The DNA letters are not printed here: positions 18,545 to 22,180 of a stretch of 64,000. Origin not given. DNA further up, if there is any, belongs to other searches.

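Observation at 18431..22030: Minimal class II lanthipeptide locus (lanM + one lanA) with no transporter, protease or immunity gene nearby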

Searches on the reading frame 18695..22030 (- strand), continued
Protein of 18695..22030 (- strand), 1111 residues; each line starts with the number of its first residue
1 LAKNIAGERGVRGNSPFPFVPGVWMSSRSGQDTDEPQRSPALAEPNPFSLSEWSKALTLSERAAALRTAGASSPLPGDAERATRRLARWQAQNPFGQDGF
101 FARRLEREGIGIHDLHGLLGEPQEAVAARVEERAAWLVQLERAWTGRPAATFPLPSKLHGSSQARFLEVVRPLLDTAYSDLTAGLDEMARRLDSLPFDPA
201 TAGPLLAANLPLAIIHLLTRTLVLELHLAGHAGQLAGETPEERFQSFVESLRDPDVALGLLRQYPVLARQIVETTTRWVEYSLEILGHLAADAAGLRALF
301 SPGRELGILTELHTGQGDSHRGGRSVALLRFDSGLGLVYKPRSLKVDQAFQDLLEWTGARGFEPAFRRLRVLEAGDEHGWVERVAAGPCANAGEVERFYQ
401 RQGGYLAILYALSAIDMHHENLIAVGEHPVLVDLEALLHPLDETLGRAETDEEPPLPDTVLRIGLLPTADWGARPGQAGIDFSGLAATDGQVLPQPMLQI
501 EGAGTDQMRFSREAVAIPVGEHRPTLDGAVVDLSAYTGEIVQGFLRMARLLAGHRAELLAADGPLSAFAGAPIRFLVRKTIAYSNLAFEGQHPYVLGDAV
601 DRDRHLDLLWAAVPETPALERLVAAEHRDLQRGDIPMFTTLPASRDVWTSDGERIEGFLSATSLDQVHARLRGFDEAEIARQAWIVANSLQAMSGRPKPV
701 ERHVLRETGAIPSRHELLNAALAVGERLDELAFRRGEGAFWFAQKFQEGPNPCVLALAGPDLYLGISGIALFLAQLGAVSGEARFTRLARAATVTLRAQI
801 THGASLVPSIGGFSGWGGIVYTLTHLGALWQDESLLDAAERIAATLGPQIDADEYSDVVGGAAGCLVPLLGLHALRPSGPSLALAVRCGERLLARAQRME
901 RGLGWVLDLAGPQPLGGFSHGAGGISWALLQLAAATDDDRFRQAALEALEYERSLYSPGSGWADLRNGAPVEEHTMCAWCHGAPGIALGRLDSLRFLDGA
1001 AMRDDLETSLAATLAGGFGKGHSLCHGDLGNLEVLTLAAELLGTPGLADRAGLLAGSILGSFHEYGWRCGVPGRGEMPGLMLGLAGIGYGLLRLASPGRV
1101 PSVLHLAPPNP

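Call 55: find_homologous_proteins(query=window:18695-21958:-, max_evalue=1e-50)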
Query window:18695-21958:- (1087 aa): 2603 proteins with E <= 1e-50 among 8000 candidates; the best 120 are listed.
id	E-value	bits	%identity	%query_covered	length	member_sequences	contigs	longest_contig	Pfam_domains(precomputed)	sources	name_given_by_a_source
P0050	0.0e+0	2376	99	98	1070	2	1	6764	PF13575.13,PF05147.20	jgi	jgi:type 2 lantibiotic biosynthesis protein LanM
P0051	0.0e+0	1861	79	98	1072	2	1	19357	PF13575.13,PF05147.20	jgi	jgi:type 2 lantibiotic biosynthesis protein LanM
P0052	0.0e+0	1853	79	98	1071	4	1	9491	PF13575.13,PF05147.20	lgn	-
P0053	0.0e+0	1820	77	98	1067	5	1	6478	PF13575.13,PF05147.20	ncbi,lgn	-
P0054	0.0e+0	1818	78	98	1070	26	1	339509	PF13575.13,PF05147.20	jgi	-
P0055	0.0e+0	1812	78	98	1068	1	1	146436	PF13575.13,PF05147.20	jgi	jgi:type 2 lantibiotic biosynthesis protein LanM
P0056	0.0e+0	1794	76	98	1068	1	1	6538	PF13575.13,PF05147.20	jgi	-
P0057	0.0e+0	1793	76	98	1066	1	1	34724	PF13575.13,PF05147.20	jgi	-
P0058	0.0e+0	1785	77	98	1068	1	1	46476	PF13575.13,PF05147.20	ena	-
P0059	0.0e+0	1779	75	98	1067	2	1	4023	PF13575.13,PF05147.20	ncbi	-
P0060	0.0e+0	1776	75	98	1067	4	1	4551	PF13575.13,PF05147.20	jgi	jgi:type 2 lantibiotic biosynthesis protein LanM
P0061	0.0e+0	1774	76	98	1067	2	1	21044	PF13575.13,PF05147.20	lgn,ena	-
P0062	0.0e+0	1753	74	98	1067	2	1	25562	PF13575.13,PF05147.20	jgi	-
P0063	0.0e+0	1749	75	98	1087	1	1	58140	PF13575.13,PF05147.20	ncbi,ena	-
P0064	0.0e+0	1748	73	98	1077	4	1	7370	PF13575.13,PF05147.20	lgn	-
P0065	0.0e+0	1738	74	98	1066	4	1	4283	PF13575.13,PF05147.20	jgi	jgi:type 2 lantibiotic biosynthesis protein LanM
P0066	0.0e+0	1725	73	98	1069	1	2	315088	PF13575.13,PF05147.20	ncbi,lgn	-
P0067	0.0e+0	1715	74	98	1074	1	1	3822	PF13575.13,PF05147.20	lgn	-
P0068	0.0e+0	1711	73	98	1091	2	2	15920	PF13575.13,PF05147.20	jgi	jgi:type 2 lantibiotic biosynthesis protein LanM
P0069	0.0e+0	1700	72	98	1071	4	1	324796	PF13575.13,PF05147.20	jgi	jgi:type 2 lantibiotic biosynthesis protein LanM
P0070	0.0e+0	1691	74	97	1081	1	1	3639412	PF13575.13,PF05147.20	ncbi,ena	-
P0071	0.0e+0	1641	69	98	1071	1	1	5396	PF13575.13,PF05147.20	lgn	-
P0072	0.0e+0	1632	70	98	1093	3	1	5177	PF13575.13,PF05147.20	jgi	-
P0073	0.0e+0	1620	70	99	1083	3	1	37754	PF13575.13,PF05147.20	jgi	jgi:type 2 lantibiotic biosynthesis protein LanM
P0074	0.0e+0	1573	67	98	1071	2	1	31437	PF13575.13,PF05147.20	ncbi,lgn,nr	ncbi:MAG TPA: type 2 lanthipeptide synthetase LanM family protein [Thermoanaerobaculia bacterium]|nr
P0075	0.0e+0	1509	80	78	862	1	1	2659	PF13575.13,PF05147.20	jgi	jgi:type 2 lantibiotic biosynthesis protein LanM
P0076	0.0e+0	1441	77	78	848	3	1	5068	PF13575.13,PF05147.20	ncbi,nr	ncbi:MAG TPA: type 2 lanthipeptide synthetase LanM family protein [Thermoanaerobaculia bacterium]|nr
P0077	0.0e+0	1420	64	98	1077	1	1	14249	PF13575.13,PF05147.20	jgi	-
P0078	0.0e+0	1360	61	98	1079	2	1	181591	PF13575.13,PF05147.20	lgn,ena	-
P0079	0.0e+0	1347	61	100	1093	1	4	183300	PF13575.13,PF05147.20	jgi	jgi:type 2 lantibiotic biosynthesis protein LanM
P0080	0.0e+0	1257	75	67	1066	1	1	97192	PF13575.13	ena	-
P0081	0.0e+0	1254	60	94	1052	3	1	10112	PF13575.13,PF05147.20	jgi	-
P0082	0.0e+0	1252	58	98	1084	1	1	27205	PF13575.13,PF05147.20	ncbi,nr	ncbi:MAG TPA: type 2 lanthipeptide synthetase LanM family protein [Thermoanaerobaculia bacterium]|nr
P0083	0.0e+0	1251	59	98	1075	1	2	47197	PF13575.13,PF05147.20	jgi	jgi:type 2 lantibiotic biosynthesis protein LanM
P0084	0.0e+0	1219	58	94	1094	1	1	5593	PF13575.13,PF05147.20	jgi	jgi:type 2 lantibiotic biosynthesis protein LanM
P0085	0.0e+0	1212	57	98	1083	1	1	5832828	PF13575.13,PF05147.20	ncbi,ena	-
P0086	0.0e+0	1206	56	98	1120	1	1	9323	PF13575.13,PF05147.20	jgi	jgi:type 2 lantibiotic biosynthesis protein LanM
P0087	0.0e+0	1193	60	91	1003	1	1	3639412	PF13575.13,PF05147.20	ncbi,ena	-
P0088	0.0e+0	1186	56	99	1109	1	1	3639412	PF13575.13,PF05147.20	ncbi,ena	-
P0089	0.0e+0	1182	55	98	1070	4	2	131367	PF13575.13,PF05147.20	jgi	jgi:type 2 lantibiotic biosynthesis protein LanM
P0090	0.0e+0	1181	56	98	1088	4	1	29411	PF13575.13,PF05147.20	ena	-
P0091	0.0e+0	1181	55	98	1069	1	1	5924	PF13575.13,PF05147.20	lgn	-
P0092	0.0e+0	1175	55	98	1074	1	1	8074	PF13575.13,PF05147.20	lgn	-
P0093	0.0e+0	1170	55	98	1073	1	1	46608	PF13575.13,PF05147.20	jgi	jgi:type 2 lantibiotic biosynthesis protein LanM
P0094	0.0e+0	1164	55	98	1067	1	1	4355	PF13575.13,PF05147.20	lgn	-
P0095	0.0e+0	1163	56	98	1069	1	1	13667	PF13575.13,PF05147.20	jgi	jgi:type 2 lantibiotic biosynthesis protein LanM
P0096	0.0e+0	1162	56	98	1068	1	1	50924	PF13575.13,PF05147.20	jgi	jgi:type 2 lantibiotic biosynthesis protein LanM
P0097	0.0e+0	1161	56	98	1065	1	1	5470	PF13575.13,PF05147.20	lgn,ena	-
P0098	0.0e+0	1161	55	98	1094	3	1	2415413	PF13575.13,PF05147.20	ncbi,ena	-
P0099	0.0e+0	1161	56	98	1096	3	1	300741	PF13575.13,PF05147.20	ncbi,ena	-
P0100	0.0e+0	1160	55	98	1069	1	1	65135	PF13575.13,PF05147.20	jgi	jgi:type 2 lantibiotic biosynthesis protein LanM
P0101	0.0e+0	1160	55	97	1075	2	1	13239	PF13575.13,PF05147.20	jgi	-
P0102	0.0e+0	1159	55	98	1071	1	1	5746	PF13575.13,PF05147.20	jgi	jgi:type 2 lantibiotic biosynthesis protein LanM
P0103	0.0e+0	1159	54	98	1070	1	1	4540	PF13575.13,PF05147.20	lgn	-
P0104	0.0e+0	1158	55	98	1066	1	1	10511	PF13575.13,PF05147.20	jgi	jgi:type 2 lantibiotic biosynthesis protein LanM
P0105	0.0e+0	1157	55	98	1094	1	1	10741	PF13575.13,PF05147.20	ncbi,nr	ncbi:MAG TPA: type 2 lanthipeptide synthetase LanM family protein [Thermoanaerobaculia bacterium]|nr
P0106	0.0e+0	1157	55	97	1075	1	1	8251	PF13575.13,PF05147.20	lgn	-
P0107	0.0e+0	1157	56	98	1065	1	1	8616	PF13575.13,PF05147.20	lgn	-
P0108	0.0e+0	1153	54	98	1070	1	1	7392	PF13575.13,PF05147.20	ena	-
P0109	0.0e+0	1152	56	98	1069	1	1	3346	PF13575.13,PF05147.20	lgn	-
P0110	0.0e+0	1150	55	98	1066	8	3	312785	PF13575.13,PF05147.20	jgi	jgi:type 2 lantibiotic biosynthesis protein LanM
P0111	0.0e+0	1149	54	98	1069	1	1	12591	PF13575.13,PF05147.20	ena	-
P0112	0.0e+0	1147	55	97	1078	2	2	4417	PF13575.13,PF05147.20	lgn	-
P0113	0.0e+0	1147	54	98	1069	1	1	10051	PF13575.13,PF05147.20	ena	-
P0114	0.0e+0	1145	54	98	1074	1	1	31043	PF13575.13,PF05147.20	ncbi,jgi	jgi:type 2 lantibiotic biosynthesis protein LanM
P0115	0.0e+0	1145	54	97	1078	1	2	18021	PF13575.13,PF05147.20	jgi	jgi:type 2 lantibiotic biosynthesis protein LanM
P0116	0.0e+0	1142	54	97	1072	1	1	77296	PF13575.13,PF05147.20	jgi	jgi:type 2 lantibiotic biosynthesis protein LanM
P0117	0.0e+0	1142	55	94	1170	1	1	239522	PF13575.13,PF05147.20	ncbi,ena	-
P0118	0.0e+0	1140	54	98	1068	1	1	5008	PF13575.13,PF05147.20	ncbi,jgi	jgi:type 2 lantibiotic biosynthesis protein LanM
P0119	0.0e+0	1140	55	97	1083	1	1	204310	PF13575.13,PF05147.20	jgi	jgi:type 2 lantibiotic biosynthesis protein LanM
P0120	0.0e+0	1139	55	98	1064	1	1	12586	PF13575.13,PF05147.20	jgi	jgi:type 2 lantibiotic biosynthesis protein LanM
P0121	0.0e+0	1135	55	98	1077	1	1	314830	PF13575.13,PF05147.20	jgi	jgi:type 2 lantibiotic biosynthesis protein LanM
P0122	0.0e+0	1133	54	98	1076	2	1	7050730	PF13575.13,PF05147.20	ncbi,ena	-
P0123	0.0e+0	1133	55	98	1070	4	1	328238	PF13575.13,PF05147.20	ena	-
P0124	0.0e+0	1133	54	98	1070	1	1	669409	PF13575.13,PF05147.20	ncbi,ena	-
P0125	0.0e+0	1129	54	97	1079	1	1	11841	PF13575.13,PF05147.20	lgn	-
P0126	0.0e+0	1129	54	98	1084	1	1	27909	PF13575.13,PF05147.20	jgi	jgi:type 2 lantibiotic biosynthesis protein LanM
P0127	0.0e+0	1129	53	98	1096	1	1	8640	PF13575.13,PF05147.20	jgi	jgi:type 2 lantibiotic biosynthesis protein LanM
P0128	0.0e+0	1125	53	98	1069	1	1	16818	PF13575.13,PF05147.20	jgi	jgi:type 2 lantibiotic biosynthesis protein LanM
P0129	0.0e+0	1124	53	98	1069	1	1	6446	PF13575.13,PF05147.20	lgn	-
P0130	0.0e+0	1119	55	94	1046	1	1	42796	PF13575.13,PF05147.20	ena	-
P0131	0.0e+0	1119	54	98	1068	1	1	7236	PF13575.13,PF05147.20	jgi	jgi:type 2 lantibiotic biosynthesis protein LanM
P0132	0.0e+0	1119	54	98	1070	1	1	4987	PF13575.13,PF05147.20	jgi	jgi:type 2 lantibiotic biosynthesis protein LanM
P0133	0.0e+0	1118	54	98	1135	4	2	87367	PF13575.13,PF05147.20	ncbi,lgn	-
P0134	0.0e+0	1118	55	98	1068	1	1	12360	PF13575.13,PF05147.20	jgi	jgi:type 2 lantibiotic biosynthesis protein LanM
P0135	0.0e+0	1118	59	45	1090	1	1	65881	PF13575.13,PF05147.20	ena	-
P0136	0.0e+0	1116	54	98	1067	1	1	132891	PF13575.13,PF05147.20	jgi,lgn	jgi:type 2 lantibiotic biosynthesis protein LanM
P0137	0.0e+0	1115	54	98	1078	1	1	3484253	PF13575.13,PF05147.20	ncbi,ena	-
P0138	0.0e+0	1114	53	97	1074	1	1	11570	PF13575.13,PF05147.20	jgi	-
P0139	0.0e+0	1108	55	94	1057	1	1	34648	PF13575.13,PF05147.20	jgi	jgi:type 2 lantibiotic biosynthesis protein LanM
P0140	0.0e+0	1107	52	98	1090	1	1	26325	PF13575.13,PF05147.20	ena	-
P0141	0.0e+0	1099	52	98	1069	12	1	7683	PF13575.13,PF05147.20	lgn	-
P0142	0.0e+0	1097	54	95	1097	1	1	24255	PF13575.13,PF05147.20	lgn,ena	-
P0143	0.0e+0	1097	53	98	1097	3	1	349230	PF13575.13,PF05147.20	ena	-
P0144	0.0e+0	1097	53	96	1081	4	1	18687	PF13575.13,PF05147.20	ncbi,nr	ncbi:MAG TPA: type 2 lanthipeptide synthetase LanM family protein [Thermoanaerobaculia bacterium]|nr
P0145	0.0e+0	1093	54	98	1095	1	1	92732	PF13575.13,PF05147.20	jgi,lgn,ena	-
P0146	0.0e+0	1091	53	97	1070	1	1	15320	PF13575.13,PF05147.20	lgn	-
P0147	0.0e+0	1081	53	97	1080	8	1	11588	PF13575.13,PF05147.20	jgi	jgi:type 2 lantibiotic biosynthesis protein LanM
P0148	0.0e+0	1078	52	98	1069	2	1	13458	PF13575.13,PF05147.20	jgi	jgi:type 2 lantibiotic biosynthesis protein LanM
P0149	0.0e+0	1076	54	97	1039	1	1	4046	PF13575.13,PF05147.20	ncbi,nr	ncbi:MAG TPA: type 2 lanthipeptide synthetase LanM family protein [Thermoanaerobaculia bacterium]|nr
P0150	0.0e+0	1070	54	98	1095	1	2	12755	PF13575.13,PF05147.20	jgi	jgi:type 2 lantibiotic biosynthesis protein LanM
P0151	0.0e+0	1059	52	98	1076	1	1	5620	PF13575.13,PF05147.20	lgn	-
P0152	0.0e+0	1058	51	97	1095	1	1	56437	PF13575.13,PF05147.20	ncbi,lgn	-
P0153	0.0e+0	1058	53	95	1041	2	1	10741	PF13575.13,PF05147.20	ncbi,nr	ncbi:MAG TPA: type 2 lanthipeptide synthetase LanM family protein, partial [Thermoanaerobaculia bact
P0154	0.0e+0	1056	53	98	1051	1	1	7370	PF13575.13,PF05147.20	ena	-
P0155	0.0e+0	1054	52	98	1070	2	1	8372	PF13575.13,PF05147.20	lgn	-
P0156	0.0e+0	1036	53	98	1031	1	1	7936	PF13575.13,PF05147.20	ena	-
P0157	0.0e+0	1031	52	97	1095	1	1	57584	PF13575.13,PF05147.20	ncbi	ncbi:MAG: type 2 lanthipeptide synthetase LanM family protein [Acidobacteriota bacterium]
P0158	0.0e+0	1031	52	98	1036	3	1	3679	PF13575.13,PF05147.20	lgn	-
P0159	0.0e+0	1016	60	77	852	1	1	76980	PF13575.13,PF05147.20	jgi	jgi:type 2 lantibiotic biosynthesis protein LanM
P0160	4.4e-297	1007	50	97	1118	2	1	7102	PF13575.13,PF05147.20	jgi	jgi:type 2 lantibiotic biosynthesis protein LanM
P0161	3.2e-296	1004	46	98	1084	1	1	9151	PF13575.13,PF05147.20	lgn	-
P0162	1.8e-295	1001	46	98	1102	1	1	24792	PF13575.13,PF05147.20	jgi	jgi:type 2 lantibiotic biosynthesis protein LanM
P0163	2.1e-294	998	46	98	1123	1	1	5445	PF13575.13,PF05147.20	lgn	-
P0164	3.2e-294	997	47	98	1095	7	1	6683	PF13575.13,PF05147.20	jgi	jgi:type 2 lantibiotic biosynthesis protein LanM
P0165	1.7e-293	995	46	98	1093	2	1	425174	PF13575.13,PF05147.20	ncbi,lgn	-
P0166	4.1e-293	994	49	98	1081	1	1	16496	PF13575.13,PF05147.20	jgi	jgi:type 2 lantibiotic biosynthesis protein LanM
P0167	8.7e-293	992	47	98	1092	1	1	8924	PF13575.13,PF05147.20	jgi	-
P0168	9.7e-293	992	47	98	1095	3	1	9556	PF13575.13,PF05147.20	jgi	jgi:type 2 lantibiotic biosynthesis protein LanM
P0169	1.3e-292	992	46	98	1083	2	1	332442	PF13575.13,PF05147.20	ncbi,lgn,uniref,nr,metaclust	ncbi:type 2 lanthipeptide synthetase LanM family protein [Synechocystis sp. PCC 7509]|uniref:type 2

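Call 56: find_encoding_contigs(protein=P0088, flank=10000, max_places=1)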
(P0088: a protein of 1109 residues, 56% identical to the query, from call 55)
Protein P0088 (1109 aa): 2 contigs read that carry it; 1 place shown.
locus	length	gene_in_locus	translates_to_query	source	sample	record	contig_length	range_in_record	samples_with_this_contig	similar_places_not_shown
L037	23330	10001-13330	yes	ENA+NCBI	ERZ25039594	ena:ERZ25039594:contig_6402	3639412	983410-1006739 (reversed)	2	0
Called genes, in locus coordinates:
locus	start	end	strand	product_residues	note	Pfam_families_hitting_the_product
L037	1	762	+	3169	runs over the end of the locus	PF00109:ketoacyl-synt, PF02801:Ketoacyl-synt_C, PF16197:KAsynt_C_assoc, PF22336:RhiE-like_linker, PF22621:CurL-like_PKS_C, PF00698:Acyl_transf_1, PF02353:CMAS, PF08241:Methyltransf_11, +18 more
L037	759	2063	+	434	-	PF00296:Bac_luciferase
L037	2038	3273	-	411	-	PF03007:WS_DGAT_cat, PF06974:WS_DGAT_C (weak)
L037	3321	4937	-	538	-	PF03109:ABC1, PF27536:UbiB_helical (weak)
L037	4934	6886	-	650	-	PF03109:ABC1, PF01636:APH (weak)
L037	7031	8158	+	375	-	PF18686:DUF5636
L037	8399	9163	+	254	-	-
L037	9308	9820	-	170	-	-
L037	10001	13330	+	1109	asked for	PF13575:DUF4135, PF05147:LANC_like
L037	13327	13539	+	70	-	-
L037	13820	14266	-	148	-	PF06172:Cupin_5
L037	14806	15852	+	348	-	-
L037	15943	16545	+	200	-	PF13338:AbiEi_4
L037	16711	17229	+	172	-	PF08843:AbiEii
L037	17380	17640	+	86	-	-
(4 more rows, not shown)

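Call 57: find_encoding_contigs(protein=P0087, flank=10000, max_places=1)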
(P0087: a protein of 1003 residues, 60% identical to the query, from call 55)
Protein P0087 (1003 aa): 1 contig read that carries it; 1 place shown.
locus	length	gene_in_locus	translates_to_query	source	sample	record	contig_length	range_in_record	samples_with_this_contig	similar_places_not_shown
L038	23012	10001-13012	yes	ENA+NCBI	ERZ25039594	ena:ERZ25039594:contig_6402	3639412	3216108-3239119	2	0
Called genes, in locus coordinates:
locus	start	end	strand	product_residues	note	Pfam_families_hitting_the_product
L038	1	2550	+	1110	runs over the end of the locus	-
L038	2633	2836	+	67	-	-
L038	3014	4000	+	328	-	PF14028:Lant_dehydr_C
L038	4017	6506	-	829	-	PF12704:MacB_PCD, PF02687:FtsX, PF12704:MacB_PCD, PF02687:FtsX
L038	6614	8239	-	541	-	-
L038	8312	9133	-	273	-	PF04151:PPC (weak)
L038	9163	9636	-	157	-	PF00089:Trypsin (weak)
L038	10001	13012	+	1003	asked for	PF13575:DUF4135, PF05147:LANC_like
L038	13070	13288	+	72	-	-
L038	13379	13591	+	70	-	-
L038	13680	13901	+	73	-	-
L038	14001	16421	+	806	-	PF09586:YfhO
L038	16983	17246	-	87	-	-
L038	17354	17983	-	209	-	-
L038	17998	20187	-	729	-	PF20256:MoCoBD_2, PF02738:MoCoBD_1, PF20256:MoCoBD_2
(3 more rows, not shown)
